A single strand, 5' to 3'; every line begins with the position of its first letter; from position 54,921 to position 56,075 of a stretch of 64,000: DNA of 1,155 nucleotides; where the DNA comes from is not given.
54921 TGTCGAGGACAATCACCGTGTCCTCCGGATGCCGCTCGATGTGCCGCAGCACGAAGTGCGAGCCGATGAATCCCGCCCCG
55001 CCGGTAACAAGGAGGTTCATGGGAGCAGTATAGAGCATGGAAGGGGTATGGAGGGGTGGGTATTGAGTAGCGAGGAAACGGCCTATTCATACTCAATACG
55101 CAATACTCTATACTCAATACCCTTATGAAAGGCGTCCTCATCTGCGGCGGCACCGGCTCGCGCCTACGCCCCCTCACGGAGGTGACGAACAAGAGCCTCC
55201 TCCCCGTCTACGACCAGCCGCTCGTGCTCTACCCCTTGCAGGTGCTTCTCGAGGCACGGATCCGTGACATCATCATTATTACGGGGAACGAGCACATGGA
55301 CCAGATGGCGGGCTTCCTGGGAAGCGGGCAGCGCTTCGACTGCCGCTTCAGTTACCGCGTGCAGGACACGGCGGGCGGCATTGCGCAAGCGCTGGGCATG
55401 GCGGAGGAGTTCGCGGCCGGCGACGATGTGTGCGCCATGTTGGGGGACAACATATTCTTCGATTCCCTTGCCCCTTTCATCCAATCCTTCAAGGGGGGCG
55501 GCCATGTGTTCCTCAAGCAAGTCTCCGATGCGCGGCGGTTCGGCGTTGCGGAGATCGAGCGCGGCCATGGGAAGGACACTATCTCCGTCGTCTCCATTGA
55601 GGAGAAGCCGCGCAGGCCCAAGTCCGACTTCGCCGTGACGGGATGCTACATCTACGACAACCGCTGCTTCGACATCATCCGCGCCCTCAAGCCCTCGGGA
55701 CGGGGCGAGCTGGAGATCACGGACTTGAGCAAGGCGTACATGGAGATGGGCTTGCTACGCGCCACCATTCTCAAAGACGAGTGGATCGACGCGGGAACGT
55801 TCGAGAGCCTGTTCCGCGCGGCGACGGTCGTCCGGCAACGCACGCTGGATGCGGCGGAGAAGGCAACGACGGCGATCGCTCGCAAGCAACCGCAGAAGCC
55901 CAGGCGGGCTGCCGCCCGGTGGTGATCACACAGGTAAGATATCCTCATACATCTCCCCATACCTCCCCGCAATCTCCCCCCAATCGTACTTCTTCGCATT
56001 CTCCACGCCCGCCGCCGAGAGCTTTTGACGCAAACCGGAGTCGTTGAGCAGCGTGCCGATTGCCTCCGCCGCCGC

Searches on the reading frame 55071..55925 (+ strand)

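Call 76: search_protein_families(library=pfam, proteins=[window:55071-55925:+], max_evalue=0.00001)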
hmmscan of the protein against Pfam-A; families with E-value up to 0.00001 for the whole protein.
window:55071-55925:+ (284 aa): 2 families
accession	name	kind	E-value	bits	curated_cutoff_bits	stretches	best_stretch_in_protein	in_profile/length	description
PF00483.29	NTP_transferase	-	8.8e-50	170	21.2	1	20-255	1-243/245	Nucleotidyl transferase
PF12804.13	NTP_transf_3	-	2.3e-08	34.8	27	1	21-206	1-144/160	MobA-like NTP transferase domain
